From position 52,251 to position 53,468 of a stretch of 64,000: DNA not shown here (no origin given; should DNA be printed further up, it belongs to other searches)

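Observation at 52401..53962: Orphan Ftr translationally coupled to a 5-formyl-THF cyclo-ligase paralogue at the head of a serine-cycle cluster that lacks fch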

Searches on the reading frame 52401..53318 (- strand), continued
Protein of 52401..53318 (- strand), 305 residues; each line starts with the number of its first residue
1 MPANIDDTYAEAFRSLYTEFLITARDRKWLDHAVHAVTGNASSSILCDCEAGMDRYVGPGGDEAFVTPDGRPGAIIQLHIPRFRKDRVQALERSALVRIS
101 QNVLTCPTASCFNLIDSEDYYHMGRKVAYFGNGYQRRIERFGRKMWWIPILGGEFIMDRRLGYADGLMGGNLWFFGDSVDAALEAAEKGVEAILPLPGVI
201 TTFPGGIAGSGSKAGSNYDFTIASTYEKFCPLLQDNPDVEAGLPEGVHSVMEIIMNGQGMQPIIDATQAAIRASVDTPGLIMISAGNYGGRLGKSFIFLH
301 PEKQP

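Call 70: find_homologous_proteins(query=P0167)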
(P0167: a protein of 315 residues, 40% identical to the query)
Query P0167 (315 aa): 7923 proteins with E <= 0.001 among 8000 candidates; the best 120 are listed.
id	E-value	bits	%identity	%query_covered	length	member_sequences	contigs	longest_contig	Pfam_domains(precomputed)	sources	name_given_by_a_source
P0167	5.0e-213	724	100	100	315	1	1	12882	PF01913.24,PF02741.21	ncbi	ncbi:MAG: formylmethanofuran--tetrahydromethanopterin N-formyltransferase [Phycisphaeraceae bacteriu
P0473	5.7e-181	619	85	99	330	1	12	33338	PF01913.24,PF02741.21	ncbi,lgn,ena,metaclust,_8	metaclust:\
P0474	6.0e-163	560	78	100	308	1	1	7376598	PF01913.24,PF02741.21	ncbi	-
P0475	1.5e-152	526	74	98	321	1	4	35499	PF01913.24,PF02741.21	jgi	jgi:formylmethanofuran--tetrahydromethanopterin N-formyltransferase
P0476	2.3e-146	505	72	98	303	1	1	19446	PF01913.24,PF02741.21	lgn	-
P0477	2.0e-145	502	71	100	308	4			PF01913.24,PF02741.21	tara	tara:strand:+ start:146 stop:1072 length:927 start_codon:yes stop_codon:yes gene_type:complete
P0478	1.1e-144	500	72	98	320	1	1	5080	PF01913.24,PF02741.21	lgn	-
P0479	1.2e-144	500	72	97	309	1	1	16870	PF01913.24,PF02741.21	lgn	-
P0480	1.6e-138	479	68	97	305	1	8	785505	PF01913.24,PF02741.21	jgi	jgi:formylmethanofuran--tetrahydromethanopterin N-formyltransferase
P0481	9.3e-137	474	73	92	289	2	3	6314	PF01913.24,PF02741.21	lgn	-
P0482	2.5e-134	466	68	100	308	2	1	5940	PF01913.24,PF02741.21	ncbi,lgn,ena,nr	ncbi:MAG: formylmethanofuran--tetrahydromethanopterin N-formyltransferase [Phycisphaeraceae bacteriu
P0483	2.7e-128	446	67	96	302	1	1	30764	PF01913.24,PF02741.21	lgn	-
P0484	1.1e-95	339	55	97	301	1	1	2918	PF01913.24,PF02741.21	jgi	jgi:formylmethanofuran--tetrahydromethanopterin N-formyltransferase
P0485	1.4e-95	338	52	96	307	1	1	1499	PF01913.24,PF02741.21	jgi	-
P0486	3.1e-94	334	52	97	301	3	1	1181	PF01913.24,PF02741.21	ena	-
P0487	2.8e-93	331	53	95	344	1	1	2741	PF01913.24,PF02741.21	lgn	-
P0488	3.7e-93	330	52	97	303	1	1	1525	PF01913.24,PF02741.21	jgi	-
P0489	8.4e-93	329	51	96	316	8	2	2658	PF01913.24,PF02741.21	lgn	-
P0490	1.1e-92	329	53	96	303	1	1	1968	PF01913.24,PF02741.21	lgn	-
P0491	1.1e-92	329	51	97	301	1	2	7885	PF01913.24,PF02741.21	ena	-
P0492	2.2e-92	328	51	95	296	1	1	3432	PF01913.24,PF02741.21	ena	-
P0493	8.5e-92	326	51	96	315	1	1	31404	PF01913.24,PF02741.21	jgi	-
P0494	1.6e-91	325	51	98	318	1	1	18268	PF01913.24,PF02741.21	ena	-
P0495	3.7e-91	324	50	97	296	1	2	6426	PF01913.24,PF02741.21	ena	-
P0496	5.5e-91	323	51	97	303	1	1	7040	PF01913.24,PF02741.21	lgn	-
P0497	6.1e-91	323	50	96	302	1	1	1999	PF01913.24,PF02741.21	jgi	-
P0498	1.3e-90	322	51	96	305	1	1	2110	PF01913.24,PF02741.21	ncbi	-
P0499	1.5e-90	322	67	68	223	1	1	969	PF01913.24,PF02741.21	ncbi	-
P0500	6.8e-90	320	50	97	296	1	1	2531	PF01913.24,PF02741.21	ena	-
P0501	9.0e-90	319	50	98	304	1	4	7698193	PF01913.24,PF02741.21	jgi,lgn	-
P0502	9.0e-90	319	50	96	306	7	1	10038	PF01913.24,PF02741.21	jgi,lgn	-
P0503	1.0e-89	319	50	97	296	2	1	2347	PF01913.24,PF02741.21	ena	-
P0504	4.0e-89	317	53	96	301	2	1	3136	PF01913.24,PF02741.21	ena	-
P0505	5.9e-89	317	50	97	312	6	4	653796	PF01913.24,PF02741.21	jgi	jgi:formylmethanofuran--tetrahydromethanopterin N-formyltransferase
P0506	1.0e-88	316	52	96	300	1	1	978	PF01913.24,PF02741.21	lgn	-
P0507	1.0e-88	316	50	96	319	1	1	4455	PF01913.24,PF02741.21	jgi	-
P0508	1.3e-88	315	51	96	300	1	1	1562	PF01913.24,PF02741.21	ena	-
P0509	2.2e-88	315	47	96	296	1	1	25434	PF01913.24,PF02741.21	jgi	jgi:formylmethanofuran--tetrahydromethanopterin N-formyltransferase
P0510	5.7e-88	313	50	96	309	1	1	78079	PF01913.24,PF02741.21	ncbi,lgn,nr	ncbi:MAG: formylmethanofuran--tetrahydromethanopterin N-formyltransferase [Phycisphaera sp.]|nr:form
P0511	6.2e-88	313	51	96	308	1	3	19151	PF01913.24,PF02741.21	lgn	-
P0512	6.3e-88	313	50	96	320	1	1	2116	PF01913.24,PF02741.21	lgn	-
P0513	8.5e-88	313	51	96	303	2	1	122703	PF01913.24,PF02741.21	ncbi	-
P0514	1.1e-87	312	52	95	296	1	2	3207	PF01913.24,PF02741.21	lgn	-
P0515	3.6e-87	311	51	96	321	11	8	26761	PF01913.24,PF02741.21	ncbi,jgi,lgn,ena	jgi:formylmethanofuran--tetrahydromethanopterin N-formyltransferase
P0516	4.3e-87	310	50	97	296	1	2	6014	PF01913.24,PF02741.21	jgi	-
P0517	4.6e-87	310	53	91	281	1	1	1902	PF01913.24,PF02741.21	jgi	-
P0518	7.3e-87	310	52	96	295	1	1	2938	PF01913.24,PF02741.21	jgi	jgi:formylmethanofuran--tetrahydromethanopterin N-formyltransferase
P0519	1.2e-86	309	49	97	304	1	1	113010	PF01913.24,PF02741.21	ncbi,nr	ncbi:MAG: formylmethanofuran--tetrahydromethanopterin N-formyltransferase [Planctomycetes bacterium]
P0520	1.3e-86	309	50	96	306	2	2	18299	PF01913.24,PF02741.21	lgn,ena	-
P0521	1.4e-86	309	51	97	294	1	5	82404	PF01913.24,PF02741.21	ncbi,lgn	-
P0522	1.4e-86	309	50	96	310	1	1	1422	PF01913.24,PF02741.21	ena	-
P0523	1.9e-86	308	49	95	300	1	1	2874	PF01913.24,PF02741.21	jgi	-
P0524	2.0e-86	308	50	95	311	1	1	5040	PF01913.24,PF02741.21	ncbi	-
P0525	2.7e-86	308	51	92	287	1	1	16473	PF01913.24,PF02741.21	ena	-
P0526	3.2e-86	308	-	-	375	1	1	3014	PF01913.24,PF02741.21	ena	-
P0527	1.0e-85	306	49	97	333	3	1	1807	PF01913.24,PF02741.21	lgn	-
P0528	1.6e-85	305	50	95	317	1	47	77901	PF01913.24,PF02741.21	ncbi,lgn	-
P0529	1.7e-85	305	49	96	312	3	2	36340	PF01913.24,PF02741.21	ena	-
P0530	2.1e-85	305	48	95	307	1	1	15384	PF01913.24,PF02741.21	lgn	-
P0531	2.3e-85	305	49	98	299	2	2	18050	PF01913.24,PF02741.21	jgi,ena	jgi:formylmethanofuran--tetrahydromethanopterin N-formyltransferase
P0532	2.4e-85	305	48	97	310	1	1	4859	PF01913.24,PF02741.21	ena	-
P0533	3.3e-85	304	49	96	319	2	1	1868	PF01913.24,PF02741.21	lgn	-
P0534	3.3e-85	304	47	97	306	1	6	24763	PF01913.24,PF02741.21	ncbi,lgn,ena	ncbi:MAG: formylmethanofuran--tetrahydromethanopterin N-formyltransferase [Mariniblastus sp.]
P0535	6.3e-85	303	47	97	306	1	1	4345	PF01913.24,PF02741.21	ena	-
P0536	6.7e-85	303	50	96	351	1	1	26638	PF01913.24,PF02741.21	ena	-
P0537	6.9e-85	303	51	97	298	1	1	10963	PF01913.24,PF02741.21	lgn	-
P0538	7.1e-85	303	50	97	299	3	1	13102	PF01913.24,PF02741.21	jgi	jgi:formylmethanofuran--tetrahydromethanopterin N-formyltransferase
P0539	7.3e-85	303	50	97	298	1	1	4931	PF01913.24,PF02741.21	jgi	jgi:formylmethanofuran--tetrahydromethanopterin N-formyltransferase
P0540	9.2e-85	303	49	98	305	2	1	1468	PF01913.24,PF02741.21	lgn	-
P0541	1.1e-84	303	51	96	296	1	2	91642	PF01913.24,PF02741.21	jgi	jgi:formylmethanofuran--tetrahydromethanopterin N-formyltransferase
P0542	1.4e-84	302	51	96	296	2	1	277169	PF01913.24,PF02741.21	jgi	jgi:formylmethanofuran--tetrahydromethanopterin N-formyltransferase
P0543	1.6e-84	302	50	97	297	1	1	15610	PF01913.24,PF02741.21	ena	-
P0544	1.9e-84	302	50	97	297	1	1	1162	PF01913.24,PF02741.21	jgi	-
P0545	2.1e-84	302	51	96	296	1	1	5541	PF01913.24,PF02741.21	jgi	jgi:formylmethanofuran--tetrahydromethanopterin N-formyltransferase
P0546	2.5e-84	301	49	97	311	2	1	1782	PF01913.24,PF02741.21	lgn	-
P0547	2.6e-84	301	50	96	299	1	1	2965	PF01913.24,PF02741.21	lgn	-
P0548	2.6e-84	301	50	96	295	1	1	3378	PF01913.24,PF02741.21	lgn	-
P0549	2.9e-84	301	50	96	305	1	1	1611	PF01913.24,PF02741.21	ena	-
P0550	3.0e-84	301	51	96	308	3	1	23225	PF01913.24,PF02741.21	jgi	jgi:formylmethanofuran--tetrahydromethanopterin N-formyltransferase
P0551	3.2e-84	301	47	97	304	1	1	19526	PF01913.24,PF02741.21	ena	-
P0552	3.5e-84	301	49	96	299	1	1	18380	PF01913.24,PF02741.21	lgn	-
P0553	3.5e-84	301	47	96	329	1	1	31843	PF01913.24,PF02741.21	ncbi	ncbi:MAG: formylmethanofuran--tetrahydromethanopterin N-formyltransferase [Phycisphaeraceae bacteriu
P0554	3.8e-84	301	50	96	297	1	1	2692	PF01913.24,PF02741.21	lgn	-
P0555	3.9e-84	301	50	98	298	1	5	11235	PF01913.24,PF02741.21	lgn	-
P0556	4.5e-84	301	50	98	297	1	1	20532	PF01913.24,PF02741.21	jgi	jgi:formylmethanofuran--tetrahydromethanopterin N-formyltransferase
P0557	5.0e-84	300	49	96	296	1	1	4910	PF01913.24,PF02741.21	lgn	-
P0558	5.9e-84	300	49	97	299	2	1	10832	PF01913.24,PF02741.21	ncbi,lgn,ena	-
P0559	6.0e-84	300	48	97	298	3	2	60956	PF01913.24,PF02741.21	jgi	-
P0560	6.1e-84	300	48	96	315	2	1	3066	PF01913.24,PF02741.21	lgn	-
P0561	6.5e-84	300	49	97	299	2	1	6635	PF01913.24,PF02741.21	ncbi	-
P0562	7.1e-84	300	51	95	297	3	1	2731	PF01913.24,PF02741.21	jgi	-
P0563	7.2e-84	300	49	97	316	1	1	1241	PF01913.24,PF02741.21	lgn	-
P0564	8.0e-84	300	49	98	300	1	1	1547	PF01913.24,PF02741.21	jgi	jgi:formylmethanofuran--tetrahydromethanopterin N-formyltransferase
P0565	8.3e-84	300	49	96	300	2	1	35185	PF01913.24,PF02741.21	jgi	jgi:formylmethanofuran--tetrahydromethanopterin N-formyltransferase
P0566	8.6e-84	300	49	96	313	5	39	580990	PF01913.24,PF02741.21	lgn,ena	-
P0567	8.9e-84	300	49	96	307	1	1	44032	PF01913.24,PF02741.21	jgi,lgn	-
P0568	9.0e-84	300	50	97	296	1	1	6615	PF01913.24,PF02741.21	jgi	jgi:formylmethanofuran--tetrahydromethanopterin N-formyltransferase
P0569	9.7e-84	299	49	96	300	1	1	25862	PF01913.24,PF02741.21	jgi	jgi:formylmethanofuran--tetrahydromethanopterin N-formyltransferase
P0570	1.0e-83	299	50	96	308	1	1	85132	PF01913.24,PF02741.21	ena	-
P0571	1.2e-83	299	49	96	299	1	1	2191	PF01913.24,PF02741.21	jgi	jgi:formylmethanofuran--tetrahydromethanopterin N-formyltransferase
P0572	1.2e-83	299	48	98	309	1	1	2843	PF01913.24,PF02741.21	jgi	-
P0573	1.3e-83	299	49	97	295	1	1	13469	PF01913.24,PF02741.21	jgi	jgi:formylmethanofuran--tetrahydromethanopterin N-formyltransferase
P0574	1.4e-83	299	50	97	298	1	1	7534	PF01913.24,PF02741.21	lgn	-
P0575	1.5e-83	299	50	96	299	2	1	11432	PF01913.24,PF02741.21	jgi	-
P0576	1.7e-83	299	49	96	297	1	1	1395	PF01913.24,PF02741.21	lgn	-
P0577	1.8e-83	299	49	96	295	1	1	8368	PF01913.24,PF02741.21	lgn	-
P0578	1.9e-83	299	50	96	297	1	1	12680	PF01913.24,PF02741.21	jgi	jgi:formylmethanofuran--tetrahydromethanopterin N-formyltransferase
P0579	1.9e-83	299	50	95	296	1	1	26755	PF01913.24,PF02741.21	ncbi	-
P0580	2.0e-83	298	49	97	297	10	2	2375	PF01913.24,PF02741.21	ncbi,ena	-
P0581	2.2e-83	298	50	96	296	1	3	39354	PF01913.24,PF02741.21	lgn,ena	-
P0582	2.2e-83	298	50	97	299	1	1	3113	PF01913.24,PF02741.21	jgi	jgi:formylmethanofuran--tetrahydromethanopterin N-formyltransferase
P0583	2.4e-83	298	50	96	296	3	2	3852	PF01913.24,PF02741.21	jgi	jgi:formylmethanofuran--tetrahydromethanopterin N-formyltransferase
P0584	2.4e-83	298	50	96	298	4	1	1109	PF01913.24,PF02741.21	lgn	-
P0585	2.7e-83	298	49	98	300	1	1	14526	PF01913.24,PF02741.21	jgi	jgi:formylmethanofuran--tetrahydromethanopterin N-formyltransferase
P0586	2.8e-83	298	50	96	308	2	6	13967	PF01913.24,PF02741.21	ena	-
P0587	2.8e-83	298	50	97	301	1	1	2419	PF01913.24,PF02741.21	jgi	jgi:formylmethanofuran--tetrahydromethanopterin N-formyltransferase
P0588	3.1e-83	298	49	96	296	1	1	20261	PF01913.24,PF02741.21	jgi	jgi:formylmethanofuran--tetrahydromethanopterin N-formyltransferase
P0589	3.6e-83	298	50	96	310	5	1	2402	PF01913.24,PF02741.21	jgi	-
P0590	3.9e-83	298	49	97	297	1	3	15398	PF01913.24,PF02741.21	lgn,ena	-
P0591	4.4e-83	297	49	97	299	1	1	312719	PF01913.24,PF02741.21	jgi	jgi:formylmethanofuran--tetrahydromethanopterin N-formyltransferase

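Call 71: find_encoding_contigs(protein=P0474, flank=8000, max_places=1)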
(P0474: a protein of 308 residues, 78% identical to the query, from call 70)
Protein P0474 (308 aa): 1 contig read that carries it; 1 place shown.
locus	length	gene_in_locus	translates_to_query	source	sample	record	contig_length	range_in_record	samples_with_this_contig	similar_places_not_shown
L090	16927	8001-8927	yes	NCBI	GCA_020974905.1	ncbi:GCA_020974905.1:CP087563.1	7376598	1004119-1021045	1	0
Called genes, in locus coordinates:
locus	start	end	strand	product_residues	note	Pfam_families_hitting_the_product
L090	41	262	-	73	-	PF07862:Nif11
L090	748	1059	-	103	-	-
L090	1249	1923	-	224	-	PF00753:Lactamase_B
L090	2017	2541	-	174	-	PF01467:CTP_transf_like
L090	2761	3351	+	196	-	-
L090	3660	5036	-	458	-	-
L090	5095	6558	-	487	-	-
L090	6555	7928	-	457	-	-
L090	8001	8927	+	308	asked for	PF01913:FTR, PF02741:FTR_C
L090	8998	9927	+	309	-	PF02289:MCH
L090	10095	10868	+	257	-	PF00535:Glycos_transf_2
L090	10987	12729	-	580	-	-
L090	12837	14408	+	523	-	PF00535:Glycos_transf_2, PF13489:Methyltransf_23, PF08241:Methyltransf_11 (weak)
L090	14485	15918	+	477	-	PF05697:Trigger_N, PF05698:Trigger_C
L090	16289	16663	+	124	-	PF09851:SHOCT (weak)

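Call 72: find_encoding_contigs(protein=P0501, flank=8000, max_places=1)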
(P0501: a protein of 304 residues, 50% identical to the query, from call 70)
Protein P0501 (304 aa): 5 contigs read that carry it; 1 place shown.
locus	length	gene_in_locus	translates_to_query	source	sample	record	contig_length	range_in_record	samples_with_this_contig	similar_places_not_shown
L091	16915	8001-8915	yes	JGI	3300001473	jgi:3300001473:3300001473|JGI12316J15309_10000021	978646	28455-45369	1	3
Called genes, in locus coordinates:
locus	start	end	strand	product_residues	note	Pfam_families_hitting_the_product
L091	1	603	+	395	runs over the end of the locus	PF00926:DHBP_synthase, PF00925:GTP_cyclohydro2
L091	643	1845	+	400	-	PF07969:Amidohydro_3 (faint), PF01979:Amidohydro_1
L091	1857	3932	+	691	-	-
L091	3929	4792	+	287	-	-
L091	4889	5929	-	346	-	PF04307:YdjM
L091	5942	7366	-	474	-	PF20123:DUF6513, PF00809:Pterin_bind, PF14251:PterinBD-DUF4346 (weak)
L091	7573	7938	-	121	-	PF01329:Pterin_4a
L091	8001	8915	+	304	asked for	PF01913:FTR, PF02741:FTR_C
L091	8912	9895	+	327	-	PF01493:GXGXG (weak)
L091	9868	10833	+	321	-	PF02289:MCH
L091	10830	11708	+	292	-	PF14397:ATPgrasp_ST (faint), PF02655:ATP-grasp_3, PF08443:RimK, PF02222:ATP-grasp (weak), PF02955:GSH-S_ATP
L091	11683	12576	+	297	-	PF01874:CitG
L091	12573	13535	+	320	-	PF18301:preATP-grasp_3, PF02655:ATP-grasp_3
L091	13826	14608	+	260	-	PF01968:Hydantoinase_A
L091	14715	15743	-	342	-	PF01073:3Beta_HSD, PF01370:Epimerase, PF02719:Polysacc_synt_2, PF04321:RmlD_sub_bind, PF07993:NAD_binding_4, PF13460:NAD_binding_10 (faint), PF16363:GDP_Man_Dehyd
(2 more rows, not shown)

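Call 76: search_protein_families(library=pfam, proteins=[L063:4650-6314:+, L063:6269-7966:+, L063:7713-8576:+, L063:8362-9369:+, L063:10857-11579:+, L063:11664-12428:+, L063:12047-12826:+, L063:14986-16455:+, L059:1558-2073:+, L059:2182-2925:+], max_evalue=0.0001)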
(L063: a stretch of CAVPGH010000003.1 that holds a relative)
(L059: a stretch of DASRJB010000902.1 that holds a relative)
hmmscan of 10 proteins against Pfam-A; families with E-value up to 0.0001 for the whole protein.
L063:4650-6314:+ (554 aa): 1 family
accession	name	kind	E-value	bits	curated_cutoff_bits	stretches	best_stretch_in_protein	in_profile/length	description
PF01968.24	Hydantoinase_A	-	1.2e-19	71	22.9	1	180-342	1-179/291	Hydantoinase/oxoprolinase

L063:6269-7966:+ (565 aa): 1 family
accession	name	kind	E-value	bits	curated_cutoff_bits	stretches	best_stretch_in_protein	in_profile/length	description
PF03928.20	HbpS-like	-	1.2e-14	54.9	25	1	378-512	21-125/128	Haem degrading protein HbpS-like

L063:7713-8576:+ (287 aa): 0 families

L063:8362-9369:+ (335 aa): 0 families

L063:10857-11579:+ (240 aa): 0 families

L063:11664-12428:+ (254 aa): 4 families
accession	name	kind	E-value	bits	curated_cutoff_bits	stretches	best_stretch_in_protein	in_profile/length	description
PF13561.12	adh_short_C2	-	6.6e-54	183.4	27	1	16-251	1-234/236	Enoyl-(Acyl carrier protein) reductase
PF00106.31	adh_short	-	1.1e-41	142.9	26.6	1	11-207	2-194/195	short chain dehydrogenase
PF08659.16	KR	-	2.2e-10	41.2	22.6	1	12-125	3-117/180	KR domain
PF01370.27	Epimerase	-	1.1e-05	25.4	20.9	1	13-80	2-62/240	NAD dependent epimerase/dehydratase family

L063:12047-12826:+ (259 aa): 1 family
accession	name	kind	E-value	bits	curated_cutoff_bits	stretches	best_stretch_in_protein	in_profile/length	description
PF01329.24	Pterin_4a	-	1.9e-25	89.2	26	1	146-233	3-91/91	Pterin 4 alpha carbinolamine dehydratase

L063:14986-16455:+ (489 aa): 2 families
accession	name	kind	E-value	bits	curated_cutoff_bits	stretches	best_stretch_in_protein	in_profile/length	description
PF00425.24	Chorismate_bind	-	1.8e-91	306.7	27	1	219-472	2-257/257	chorismate binding enzyme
PF04715.19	Anth_synt_I_N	-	2e-28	99.9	23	1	14-144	4-134/140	Anthranilate synthase component I, N terminal region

L059:1558-2073:+ (171 aa): 1 family
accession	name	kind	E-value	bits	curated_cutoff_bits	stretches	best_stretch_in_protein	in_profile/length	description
PF12867.12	DinB_2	-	1.3e-15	58.4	24.8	1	19-158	2-128/128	DinB superfamily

L059:2182-2925:+ (247 aa): 0 families
